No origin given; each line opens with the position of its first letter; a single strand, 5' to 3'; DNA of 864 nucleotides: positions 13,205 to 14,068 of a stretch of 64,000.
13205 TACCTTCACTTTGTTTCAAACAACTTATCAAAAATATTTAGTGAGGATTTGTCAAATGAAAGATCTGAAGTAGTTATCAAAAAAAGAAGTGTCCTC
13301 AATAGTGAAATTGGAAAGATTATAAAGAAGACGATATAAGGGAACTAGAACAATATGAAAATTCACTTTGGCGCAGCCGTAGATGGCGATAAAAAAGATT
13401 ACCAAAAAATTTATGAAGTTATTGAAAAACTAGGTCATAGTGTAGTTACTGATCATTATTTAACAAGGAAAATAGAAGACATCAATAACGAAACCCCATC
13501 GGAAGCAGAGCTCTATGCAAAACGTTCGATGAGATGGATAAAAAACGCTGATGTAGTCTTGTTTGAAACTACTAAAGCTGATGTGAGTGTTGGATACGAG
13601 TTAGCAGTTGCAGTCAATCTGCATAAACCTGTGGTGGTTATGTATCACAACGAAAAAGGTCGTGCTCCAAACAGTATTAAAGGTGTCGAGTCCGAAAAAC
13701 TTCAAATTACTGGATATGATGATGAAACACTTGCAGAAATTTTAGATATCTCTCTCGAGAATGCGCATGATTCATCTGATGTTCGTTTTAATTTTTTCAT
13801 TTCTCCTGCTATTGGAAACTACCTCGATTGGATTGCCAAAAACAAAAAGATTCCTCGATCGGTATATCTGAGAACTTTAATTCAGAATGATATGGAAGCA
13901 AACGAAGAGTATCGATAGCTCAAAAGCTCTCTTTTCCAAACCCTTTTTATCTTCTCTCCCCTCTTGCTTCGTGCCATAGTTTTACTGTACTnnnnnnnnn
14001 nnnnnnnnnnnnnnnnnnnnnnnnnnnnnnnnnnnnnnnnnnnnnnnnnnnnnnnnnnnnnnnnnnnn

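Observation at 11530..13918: Three-gene nucleoside-enzyme module (NDT-like+RHH / PNP-like / NDT-like+RHH) embedded in the type IV pilus locus - candidate undescribed regulatory or conflict system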

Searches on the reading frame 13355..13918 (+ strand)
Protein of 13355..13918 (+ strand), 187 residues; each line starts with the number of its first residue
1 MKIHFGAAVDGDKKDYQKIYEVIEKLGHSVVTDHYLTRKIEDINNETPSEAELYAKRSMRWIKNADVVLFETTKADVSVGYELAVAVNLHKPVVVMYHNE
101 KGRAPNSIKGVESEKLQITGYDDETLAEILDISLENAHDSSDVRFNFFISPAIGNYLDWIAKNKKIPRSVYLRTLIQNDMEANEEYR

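Call 3: search_protein_families(library=pfam, proteins=[window:13355-13918:+], max_evalue=1)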
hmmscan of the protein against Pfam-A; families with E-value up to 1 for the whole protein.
window:13355-13918:+ (187 aa): 4 families
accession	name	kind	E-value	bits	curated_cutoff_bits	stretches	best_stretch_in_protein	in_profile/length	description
PF05014.21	Nuc_deoxyrib_tr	-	3.3e-08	34.1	28.8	1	12-101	13-101/117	Nucleoside 2-deoxyribosyltransferase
PF09373.15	PMBR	-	0.00069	20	24.9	0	153-171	14-32/33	Pseudomurein-binding repeat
PF10790.15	DUF2604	-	0.049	14.5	25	1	111-160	12-61/85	Protein of Unknown function (DUF2604)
PF20600.3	ExoX-like_C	-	0.2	11.5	26.5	0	155-164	20-29/30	Exodeoxyribonuclease X-like C-terminal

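Call 4: search_protein_families(library=padloc, proteins=[window:13355-13918:+], max_evalue=1)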
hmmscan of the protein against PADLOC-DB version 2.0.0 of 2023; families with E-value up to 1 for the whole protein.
window:13355-13918:+ (187 aa): 2 families
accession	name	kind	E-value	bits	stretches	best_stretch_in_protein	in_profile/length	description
PDLC04032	PD-T4-4_A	-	0.00022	18.3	1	36-155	78-192/474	-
PDLC00418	ThsB1|ThsB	-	0.0006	17.7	1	9-100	12-102/155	TIR-like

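Call 5: search_protein_families(library=ncbifam, proteins=[window:13355-13918:+], max_evalue=1)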
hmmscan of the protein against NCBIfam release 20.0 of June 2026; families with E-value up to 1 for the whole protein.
window:13355-13918:+ (187 aa): 0 families

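Call 7: find_homologous_proteins(query=window:13355-13918:+)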
Query window:13355-13918:+ (187 aa): 356 proteins with E <= 0.001 among 495 candidates; the best 120 are listed.
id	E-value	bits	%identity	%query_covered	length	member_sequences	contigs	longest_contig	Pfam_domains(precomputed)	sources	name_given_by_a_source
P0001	2.0e-118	411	100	100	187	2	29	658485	PF05014.22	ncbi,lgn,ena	-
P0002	7.6e-94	331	81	100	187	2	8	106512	PF05014.22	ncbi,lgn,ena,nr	ncbi:MAG: hypothetical protein H6773_03205 [Pseudomonadales bacterium]|nr:hypothetical protein [Cand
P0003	3.7e-93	328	79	100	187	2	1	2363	PF05014.22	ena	-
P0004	3.1e-91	322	78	100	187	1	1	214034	PF05014.22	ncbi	-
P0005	8.8e-85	301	70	100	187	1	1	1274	PF05014.22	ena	-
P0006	1.1e-84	301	71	100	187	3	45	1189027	PF05014.22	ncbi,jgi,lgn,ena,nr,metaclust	ncbi:MAG: hypothetical protein GW762_03130 [Candidatus Pacebacteria bacterium]|nr:hypothetical prote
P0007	1.3e-83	297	70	100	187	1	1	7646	PF05014.22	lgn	-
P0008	1.2e-81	291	69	100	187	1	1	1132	PF05014.22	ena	-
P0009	1.4e-76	274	66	99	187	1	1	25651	PF05014.22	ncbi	ncbi:MAG: hypothetical protein WAU07_02955 [Microgenomates group bacterium]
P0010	3.6e-76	273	66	99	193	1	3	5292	-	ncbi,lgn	-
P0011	5.7e-75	269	64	99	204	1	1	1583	PF05014.22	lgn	-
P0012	1.2e-74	268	62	99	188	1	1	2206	PF05014.22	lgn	-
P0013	8.5e-74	265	62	100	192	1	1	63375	-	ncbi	-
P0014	5.1e-72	259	78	81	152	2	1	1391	PF05014.22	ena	-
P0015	6.5e-72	259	60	99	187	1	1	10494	PF05014.22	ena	-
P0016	9.0e-72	259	66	100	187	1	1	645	PF05014.22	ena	-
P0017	4.5e-70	253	60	99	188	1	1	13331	PF05014.22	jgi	jgi:hypothetical protein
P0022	2.6e-68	247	60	99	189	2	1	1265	PF05014.22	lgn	-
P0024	6.1e-68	246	60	99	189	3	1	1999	PF05014.22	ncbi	-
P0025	7.0e-68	246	58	99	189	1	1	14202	PF05014.22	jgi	jgi:hypothetical protein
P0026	6.1e-67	243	57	100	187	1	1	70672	PF05014.22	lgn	-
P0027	1.2e-66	242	57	99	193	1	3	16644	PF05014.22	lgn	-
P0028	1.4e-64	235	56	99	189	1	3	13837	PF05014.22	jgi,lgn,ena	-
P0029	4.4e-64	234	55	100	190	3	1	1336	PF05014.22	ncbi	-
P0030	7.7e-64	233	56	99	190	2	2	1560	PF05014.22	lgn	-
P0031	1.0e-63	232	56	97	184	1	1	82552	PF05014.22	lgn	-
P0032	3.1e-63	231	55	99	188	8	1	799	PF05014.22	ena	-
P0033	5.2e-62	227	53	99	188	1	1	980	PF05014.22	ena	-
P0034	8.0e-62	226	54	97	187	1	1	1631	PF05014.22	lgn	-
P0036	1.4e-60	222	52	99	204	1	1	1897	PF05014.22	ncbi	-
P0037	2.3e-60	222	53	99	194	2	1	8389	PF05014.22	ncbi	-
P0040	4.9e-59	217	51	94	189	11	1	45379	PF05014.22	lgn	-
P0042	2.1e-58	215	54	99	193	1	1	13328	PF05014.22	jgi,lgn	jgi:hypothetical protein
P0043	5.7e-58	214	52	99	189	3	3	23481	PF05014.22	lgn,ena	-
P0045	3.1e-57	211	51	99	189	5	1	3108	PF05014.22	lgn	-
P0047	6.3e-57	210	52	99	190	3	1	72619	PF05014.22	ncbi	-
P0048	7.9e-57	210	51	98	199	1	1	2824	PF05014.22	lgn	-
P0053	5.3e-56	207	50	98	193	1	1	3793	PF05014.22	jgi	jgi:nucleoside 2-deoxyribosyltransferase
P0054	1.0e-55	206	50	99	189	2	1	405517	PF05014.22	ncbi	-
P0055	6.9e-55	204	51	99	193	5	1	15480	PF05014.22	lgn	-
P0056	1.5e-53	199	49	99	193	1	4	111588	PF05014.22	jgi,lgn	-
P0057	1.8e-52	196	49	100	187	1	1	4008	PF05014.22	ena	-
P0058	1.5e-51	193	49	99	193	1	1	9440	PF05014.22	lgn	-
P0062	4.3e-49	185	44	99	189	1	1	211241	PF05014.22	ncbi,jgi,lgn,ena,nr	ncbi:MAG: hypothetical protein OEX81_00225 [Candidatus Pacebacteria bacterium]|nr:hypothetical prote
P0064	4.8e-46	175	43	100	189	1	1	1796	PF05014.22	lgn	-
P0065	2.0e-45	173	45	96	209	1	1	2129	PF05014.22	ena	-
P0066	5.6e-45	171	45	96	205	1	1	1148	PF05014.22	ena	-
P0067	5.9e-45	171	46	100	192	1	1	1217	PF05014.22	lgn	-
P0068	5.6e-44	168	45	100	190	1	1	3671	PF05014.22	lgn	-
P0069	1.6e-43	167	44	100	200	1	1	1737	PF05014.22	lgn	-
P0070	5.5e-43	165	46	99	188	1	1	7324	PF05014.22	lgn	-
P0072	4.1e-42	162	44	99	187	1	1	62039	PF05014.22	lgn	-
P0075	5.6e-41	158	41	99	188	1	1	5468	PF05014.22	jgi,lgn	jgi:hypothetical protein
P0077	1.1e-40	157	44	99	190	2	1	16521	PF05014.22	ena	-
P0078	1.5e-40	157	43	99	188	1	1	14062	PF05014.22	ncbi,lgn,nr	ncbi:MAG: hypothetical protein U9O78_03390 [Patescibacteria group bacterium]|nr:hypothetical protein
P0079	2.3e-40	156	42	99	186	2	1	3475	PF05014.22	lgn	-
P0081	5.1e-40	155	44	100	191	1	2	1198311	PF05014.22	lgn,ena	-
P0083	1.0e-39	154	41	99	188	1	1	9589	PF05014.22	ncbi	-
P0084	1.4e-39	154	45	99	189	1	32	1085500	PF05014.22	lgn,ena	-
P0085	1.7e-39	154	44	100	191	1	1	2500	PF05014.22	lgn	-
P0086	1.9e-39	153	46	99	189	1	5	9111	PF05014.22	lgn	-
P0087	2.3e-39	153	41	99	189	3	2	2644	PF05014.22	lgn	-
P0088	3.8e-39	152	41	100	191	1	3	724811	PF05014.22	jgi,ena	-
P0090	6.5e-39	152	43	99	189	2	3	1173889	-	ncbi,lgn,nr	ncbi:MAG: hypothetical protein BroJett025_01740 [Patescibacteria group bacterium]|nr:MAG: hypothetic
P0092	9.4e-39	151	42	99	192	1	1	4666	PF05014.22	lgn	-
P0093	1.1e-38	151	43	99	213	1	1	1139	PF05014.22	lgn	-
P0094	1.2e-38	151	43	100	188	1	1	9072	PF05014.22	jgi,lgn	jgi:hypothetical protein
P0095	1.4e-38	151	44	99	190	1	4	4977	PF05014.22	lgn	-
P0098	1.8e-38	150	43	99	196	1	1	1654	PF05014.22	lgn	-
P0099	1.9e-38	150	43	99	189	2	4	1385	PF05014.22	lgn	-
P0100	2.2e-38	150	43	99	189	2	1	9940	PF05014.22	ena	-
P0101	2.5e-38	150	42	100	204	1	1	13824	PF05014.22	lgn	-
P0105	3.9e-38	149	42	99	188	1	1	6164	PF05014.22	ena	-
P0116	1.7e-37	147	40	99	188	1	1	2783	PF05014.22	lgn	-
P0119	2.1e-37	147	41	100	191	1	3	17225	PF05014.22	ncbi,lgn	-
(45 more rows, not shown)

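Call 8: find_encoding_contigs(protein=P0006, flank=7000, max_places=2)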
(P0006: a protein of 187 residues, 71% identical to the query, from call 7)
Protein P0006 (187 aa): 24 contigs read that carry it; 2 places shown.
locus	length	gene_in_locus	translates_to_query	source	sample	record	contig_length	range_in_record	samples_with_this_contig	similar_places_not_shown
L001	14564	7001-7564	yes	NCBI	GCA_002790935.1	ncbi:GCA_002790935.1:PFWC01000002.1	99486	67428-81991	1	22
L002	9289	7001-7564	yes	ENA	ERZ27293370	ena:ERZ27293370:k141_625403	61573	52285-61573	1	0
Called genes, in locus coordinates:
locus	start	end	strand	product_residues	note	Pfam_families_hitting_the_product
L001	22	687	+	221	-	PF07963:N_methyl (weak)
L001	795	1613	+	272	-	PF06750:A24_N_bact, PF01478:Peptidase_A24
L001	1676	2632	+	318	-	-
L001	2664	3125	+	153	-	PF07963:N_methyl (weak)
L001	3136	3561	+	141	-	-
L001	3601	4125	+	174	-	PF07963:N_methyl (weak)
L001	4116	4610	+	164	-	-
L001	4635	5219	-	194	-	PF07963:N_methyl (weak)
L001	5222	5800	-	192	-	-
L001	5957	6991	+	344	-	-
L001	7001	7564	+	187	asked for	PF05014:Nuc_deoxyrib_tr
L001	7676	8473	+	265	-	-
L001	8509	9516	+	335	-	PF11104:PilM_2, PF08841:DDR (faint), PF14450:FtsA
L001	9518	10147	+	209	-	-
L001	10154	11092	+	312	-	PF10741:T2SSM_b (weak)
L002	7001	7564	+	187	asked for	PF05014:Nuc_deoxyrib_tr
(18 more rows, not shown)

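Call 9: find_encoding_contigs(protein=P0054, flank=7000, max_places=2)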
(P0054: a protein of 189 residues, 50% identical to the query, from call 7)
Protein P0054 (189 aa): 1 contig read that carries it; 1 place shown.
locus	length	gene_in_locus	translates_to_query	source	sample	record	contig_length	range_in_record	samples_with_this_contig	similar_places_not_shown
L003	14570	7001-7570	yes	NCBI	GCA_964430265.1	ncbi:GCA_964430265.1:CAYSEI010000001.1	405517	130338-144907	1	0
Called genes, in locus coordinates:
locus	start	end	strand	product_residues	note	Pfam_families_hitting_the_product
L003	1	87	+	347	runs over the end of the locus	-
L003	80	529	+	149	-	PF25025:EF-Ts_N, PF00889:EF_TS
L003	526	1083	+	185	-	PF01765:RRF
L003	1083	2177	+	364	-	PF00595:PDZ (faint), PF02163:Peptidase_M50, PF13180:PDZ_2, PF17820:PDZ_6 (weak)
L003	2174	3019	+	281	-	-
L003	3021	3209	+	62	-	PF01165:Ribosomal_S21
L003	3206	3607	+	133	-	PF02130:YbeY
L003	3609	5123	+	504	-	PF13177:DNA_pol3_delta2, PF00004:AAA, PF07728:AAA_5 (weak), PF13401:AAA_22 (weak), PF22608:DNAX_ATPase_lid (weak), PF20964:DnaX_C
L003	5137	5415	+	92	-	PF02575:YbaB_DNA_bd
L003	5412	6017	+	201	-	PF21176:RecR_HhH, PF02132:RecR_ZnF (weak), PF01751:Toprim, PF13662:Toprim_4, PF21175:RecR_C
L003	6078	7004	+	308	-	PF04055:Radical_SAM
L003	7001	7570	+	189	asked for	PF05014:Nuc_deoxyrib_tr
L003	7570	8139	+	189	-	-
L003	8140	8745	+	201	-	-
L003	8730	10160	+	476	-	PF00133:tRNA-synt_1 (faint), PF01406:tRNA-synt_1e, PF09334:tRNA-synt_1g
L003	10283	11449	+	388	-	PF07995:GSDH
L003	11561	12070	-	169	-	PF04229:GrpB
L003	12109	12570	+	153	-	PF18931:DUF5680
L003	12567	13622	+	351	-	PF00350:Dynamin_N (faint), PF01926:MMR_HSR1, PF06071:YchF-GTPase_C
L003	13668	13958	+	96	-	PF01250:Ribosomal_S6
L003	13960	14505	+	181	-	PF00436:SSB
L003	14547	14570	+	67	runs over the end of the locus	PF01084:Ribosomal_S18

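Call 10: find_encoding_contigs(protein=P0090, flank=7000, max_places=2)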
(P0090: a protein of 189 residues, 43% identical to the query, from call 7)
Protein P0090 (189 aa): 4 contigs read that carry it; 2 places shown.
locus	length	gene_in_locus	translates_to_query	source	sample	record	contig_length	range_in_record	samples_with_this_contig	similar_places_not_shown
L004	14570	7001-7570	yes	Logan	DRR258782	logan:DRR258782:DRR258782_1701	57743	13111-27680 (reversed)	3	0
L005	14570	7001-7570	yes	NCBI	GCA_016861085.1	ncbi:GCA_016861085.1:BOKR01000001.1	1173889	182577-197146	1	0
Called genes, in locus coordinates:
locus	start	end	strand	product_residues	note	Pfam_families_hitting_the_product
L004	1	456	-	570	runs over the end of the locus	PF04389:Peptidase_M28, PF01546:Peptidase_M20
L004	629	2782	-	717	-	PF12228:DUF3604 (weak)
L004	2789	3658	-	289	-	-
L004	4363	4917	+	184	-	PF00583:Acetyltransf_1 (weak)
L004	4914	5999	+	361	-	PF05343:Peptidase_M42 (faint), PF01546:Peptidase_M20, PF07687:M20_dimer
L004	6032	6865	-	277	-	PF13489:Methyltransf_23 (weak), PF08242:Methyltransf_12 (weak), PF13649:Methyltransf_25 (weak)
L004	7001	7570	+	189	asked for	-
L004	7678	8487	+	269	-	-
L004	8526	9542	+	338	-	PF11104:PilM_2, PF14450:FtsA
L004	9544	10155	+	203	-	-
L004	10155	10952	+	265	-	PF04350:PilO (faint), PF10741:T2SSM_b (faint)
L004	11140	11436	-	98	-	PF13083:KH_KhpA-B, PF00013:KH_1 (weak)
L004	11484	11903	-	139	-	PF00886:Ribosomal_S16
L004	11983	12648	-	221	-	PF22935:RM44_endonuclase (weak), PF14622:Ribonucleas_3_3, PF00636:Ribonuclease_3, PF00035:dsrm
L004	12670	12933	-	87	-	-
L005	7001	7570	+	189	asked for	-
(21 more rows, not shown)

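Call 20: search_solved_structures(query=A1, max_evalue=1, show_alignments=3)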
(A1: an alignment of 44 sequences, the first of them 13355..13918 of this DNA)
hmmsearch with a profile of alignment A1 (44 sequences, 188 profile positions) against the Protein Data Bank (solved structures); distinct sequences matched with E-value up to 1: 18.
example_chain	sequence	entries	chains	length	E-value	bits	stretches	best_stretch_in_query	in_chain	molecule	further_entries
2klh_A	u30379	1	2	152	5.5e-21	78.4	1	3-135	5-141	c-Myc-responsive protein Rcl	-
4fyh_A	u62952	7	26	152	9e-21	77.7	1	3-135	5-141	Deoxyribonucleoside 5'-monophosphate N-glycosidase | 2'-deoxynucleoside 5'-phosphate N-hydrolase 1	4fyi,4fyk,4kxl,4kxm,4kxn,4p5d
2khz_A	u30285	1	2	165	2.1e-20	76.5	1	3-135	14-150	c-Myc-responsive protein Rcl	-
8rpt_B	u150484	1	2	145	1.7e-17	67.1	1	3-134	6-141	2'-deoxynucleoside 5'-phosphate N-hydrolase 1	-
8rps_C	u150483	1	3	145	2.8e-17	66.4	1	3-134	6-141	2'-deoxynucleoside 5'-phosphate N-hydrolase 1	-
9i3q_A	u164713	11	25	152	4.3e-17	65.8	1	3-135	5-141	5-hydroxymethyl-dUMP N-hydrolase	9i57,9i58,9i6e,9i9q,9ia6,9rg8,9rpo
9da1_A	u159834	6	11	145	5e-17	65.5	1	3-134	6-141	5-hydroxymethyl-dUMP N-hydrolase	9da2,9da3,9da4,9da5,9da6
8os9_A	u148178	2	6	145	5e-17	65.5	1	3-134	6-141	2'-deoxynucleoside 5'-phosphate N-hydrolase 1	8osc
4p5e_A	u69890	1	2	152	5.2e-17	65.5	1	3-134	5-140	2'-deoxynucleoside 5'-phosphate N-hydrolase 1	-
8qhr_A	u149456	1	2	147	5.5e-17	65.4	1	3-134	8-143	2'-deoxynucleoside 5'-phosphate N-hydrolase 1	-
8rqd_C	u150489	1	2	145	1.2e-16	64.3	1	3-134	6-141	2'-deoxynucleoside 5'-phosphate N-hydrolase 1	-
8qhq_A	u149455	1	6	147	1.6e-16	63.8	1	3-134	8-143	2'-deoxynucleoside 5'-phosphate N-hydrolase 1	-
8fz9_A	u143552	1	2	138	0.0069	19.4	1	41-129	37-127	TIR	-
7m5h_A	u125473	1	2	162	0.012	18.7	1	2-103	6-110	Nucleoside 2-deoxyribosyltransferase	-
2a0k_A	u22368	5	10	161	0.029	17.4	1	47-120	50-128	Nucleoside 2-deoxyribosyltransferase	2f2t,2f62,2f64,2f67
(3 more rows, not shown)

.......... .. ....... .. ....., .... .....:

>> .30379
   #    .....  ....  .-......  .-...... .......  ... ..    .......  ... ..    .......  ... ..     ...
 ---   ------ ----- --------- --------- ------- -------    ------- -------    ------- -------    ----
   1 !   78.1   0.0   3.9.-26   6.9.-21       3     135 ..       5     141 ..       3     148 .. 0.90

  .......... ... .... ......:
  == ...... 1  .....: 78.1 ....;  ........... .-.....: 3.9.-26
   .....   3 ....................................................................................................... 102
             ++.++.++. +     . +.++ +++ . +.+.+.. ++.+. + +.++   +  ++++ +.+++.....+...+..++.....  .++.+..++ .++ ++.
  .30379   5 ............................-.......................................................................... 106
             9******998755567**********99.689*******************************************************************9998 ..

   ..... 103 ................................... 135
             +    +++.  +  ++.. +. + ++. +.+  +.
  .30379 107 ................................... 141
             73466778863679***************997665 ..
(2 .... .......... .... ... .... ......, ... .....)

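Call 25: find_related_loci(query=A1, collection=genome_contigs, flank=8000)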
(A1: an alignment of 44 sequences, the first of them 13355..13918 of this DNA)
Query A1 (187 aa) in genome_contigs; peptide patterns used: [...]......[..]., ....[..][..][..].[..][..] (x = any residue, [..] = any of these).
187 stretches matched a pattern; 145 encode a relative of the query (tblastn E <= 1e-3); the best 80 are kept; 80 distinct loci.
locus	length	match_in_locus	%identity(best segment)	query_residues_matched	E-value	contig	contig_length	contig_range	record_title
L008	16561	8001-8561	78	1-187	6e-99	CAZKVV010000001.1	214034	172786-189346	MAG TPA_asm: uncultured Pseudomonadales bacterium isolate SRP286056_co2_531 genome assembly, contig: NODE_39_length_2140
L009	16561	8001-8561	62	1-187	4e-75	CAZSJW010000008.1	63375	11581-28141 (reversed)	MAG TPA_asm: uncultured Pseudomonadales bacterium isolate SRP286056_co2_78 genome assembly, contig: NODE_474_length_6337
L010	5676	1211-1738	56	1-176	4e-68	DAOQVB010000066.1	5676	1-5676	MAG TPA_asm: Candidatus Woesebacteria bacterium isolate AMR_MDS_1099 NODE_15648_length_5676_cov_5.094111, whole genome s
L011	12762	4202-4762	53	1-186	1e-67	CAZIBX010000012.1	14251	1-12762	MAG TPA_asm: uncultured Pseudomonadales bacterium isolate binchicken_co118_362 genome assembly, contig: NODE_4646_length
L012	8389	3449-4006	53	1-186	4e-67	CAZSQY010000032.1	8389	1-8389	MAG TPA_asm: uncultured Pseudomonadales bacterium isolate SRP319275_co2_305 genome assembly, contig: NODE_8849_length_83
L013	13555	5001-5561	55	1-187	3e-65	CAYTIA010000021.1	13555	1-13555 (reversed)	MAG TPA_asm: uncultured Pseudomonadales bacterium isolate SRP241326_co1_68 genome assembly, contig: NODE_6281_length_135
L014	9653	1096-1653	50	1-186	9e-64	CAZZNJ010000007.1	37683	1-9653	MAG TPA_asm: uncultured Pseudomonadales bacterium isolate SRP170004_co1_572 genome assembly, contig: NODE_1479_length_37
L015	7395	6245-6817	47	1-186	5e-63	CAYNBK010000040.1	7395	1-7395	MAG TPA_asm: uncultured Pseudomonadales bacterium isolate binchicken_co387_550 genome assembly, contig: NODE_14158_lengt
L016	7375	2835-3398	50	1-187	5e-63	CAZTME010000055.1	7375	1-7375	MAG TPA_asm: uncultured Pseudomonadales bacterium isolate SRP093185_co1_155 genome assembly, contig: NODE_7563_length_73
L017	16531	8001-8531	51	1-176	3e-62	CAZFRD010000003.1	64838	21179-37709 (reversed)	MAG TPA_asm: uncultured Pseudomonadales bacterium isolate SRP192515_co1_183 genome assembly, contig: NODE_287_length_648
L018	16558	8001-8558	47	1-186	8e-62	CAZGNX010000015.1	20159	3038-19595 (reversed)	MAG TPA_asm: uncultured Pseudomonadales bacterium isolate SRP192515_co1_89 genome assembly, contig: NODE_2471_length_201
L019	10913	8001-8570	48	1-187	2e-61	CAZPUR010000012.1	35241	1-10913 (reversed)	MAG TPA_asm: uncultured Pseudomonadales bacterium isolate binchicken_co34_574 genome assembly, contig: NODE_1707_length_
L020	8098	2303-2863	50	1-187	2e-57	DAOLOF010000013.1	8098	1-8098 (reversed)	MAG TPA_asm: Candidatus Woesebacteria bacterium isolate AMR_MDS_4768 NODE_9480_length_8098_cov_3.451573, whole genome sh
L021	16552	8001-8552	50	1-186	6e-57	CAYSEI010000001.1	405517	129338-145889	MAG TPA_asm: uncultured Pseudomonadales bacterium isolate SRP141376_co2_362 genome assembly, contig: NODE_9_length_40551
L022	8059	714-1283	43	1-186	2e-51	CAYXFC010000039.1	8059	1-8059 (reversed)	MAG TPA_asm: uncultured Pseudomonadales bacterium isolate binchicken_co387_139 genome assembly, contig: NODE_12396_lengt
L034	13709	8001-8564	39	1-186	1e-44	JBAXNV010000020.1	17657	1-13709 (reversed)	MAG: bacterium isolate ELA488 MAG488_20, whole genome shotgun sequence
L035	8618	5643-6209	41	1-187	2e-44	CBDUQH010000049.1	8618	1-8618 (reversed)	MAG TPA_asm: uncultured bacterium isolate SRR18550247_concoct_49 genome assembly, contig: ERZ25074849.529, whole genome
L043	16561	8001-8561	40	1-186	1e-42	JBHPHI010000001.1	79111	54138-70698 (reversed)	Patescibacteria group bacterium isolate SAG AM-311-P01 NODE_1_length_79111_cov_31.997432, whole genome shotgun sequence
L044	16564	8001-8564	40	1-186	2e-42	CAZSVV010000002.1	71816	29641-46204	MAG TPA_asm: uncultured Pseudomonadales bacterium isolate SRP219642_co6_386 genome assembly, contig: NODE_192_length_718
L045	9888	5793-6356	42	1-186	3e-42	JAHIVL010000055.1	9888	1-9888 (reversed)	MAG: Patescibacteria group bacterium isolate MM_PC_MetaG.mb.79 MM_PC_MetaG.mb.79_k141_1014443, whole genome shotgun sequ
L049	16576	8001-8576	44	1-186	4e-42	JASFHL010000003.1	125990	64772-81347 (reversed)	MAG: Candidatus Woesebacteria bacterium isolate D0608M20metaG_Bin_4550 D0608M20metaG_FD_scaffold_12_c1, whole genome sho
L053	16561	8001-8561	42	1-186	3e-41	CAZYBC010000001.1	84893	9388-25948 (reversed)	MAG TPA_asm: uncultured Pseudomonadales bacterium isolate SRP263991_co1_159 genome assembly, contig: NODE_196_length_848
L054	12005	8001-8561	42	1-186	1e-40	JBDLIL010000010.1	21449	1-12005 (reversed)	MAG: Patescibacteria group bacterium isolate MAG029 MAG029_10, whole genome shotgun sequence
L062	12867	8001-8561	39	1-186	1e-40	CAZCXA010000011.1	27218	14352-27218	MAG TPA_asm: uncultured Pseudomonadales bacterium isolate binchicken_co45_521 genome assembly, contig: NODE_2713_length_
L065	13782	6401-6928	41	1-176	2e-41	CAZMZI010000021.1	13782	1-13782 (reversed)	MAG TPA_asm: uncultured Pseudomonadales bacterium isolate SRP192515_co1_162 genome assembly, contig: NODE_4310_length_13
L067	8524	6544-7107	42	1-186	2e-40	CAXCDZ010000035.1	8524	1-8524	MAG TPA_asm: uncultured bacterium isolate SRR3724533_concoct_107 genome assembly, contig: ERZ4200974.4901, whole genome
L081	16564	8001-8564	37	1-186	5e-38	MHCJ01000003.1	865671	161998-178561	MAG: Candidatus Chisholmbacteria bacterium RIFCSPHIGHO2_01_FULL_52_32 rifcsphigho2_01_scaffold_32, whole genome shotgun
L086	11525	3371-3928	44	1-186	8e-51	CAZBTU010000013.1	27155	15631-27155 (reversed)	MAG TPA_asm: uncultured Pseudomonadales bacterium isolate SRP286056_co2_100 genome assembly, contig: NODE_2523_length_27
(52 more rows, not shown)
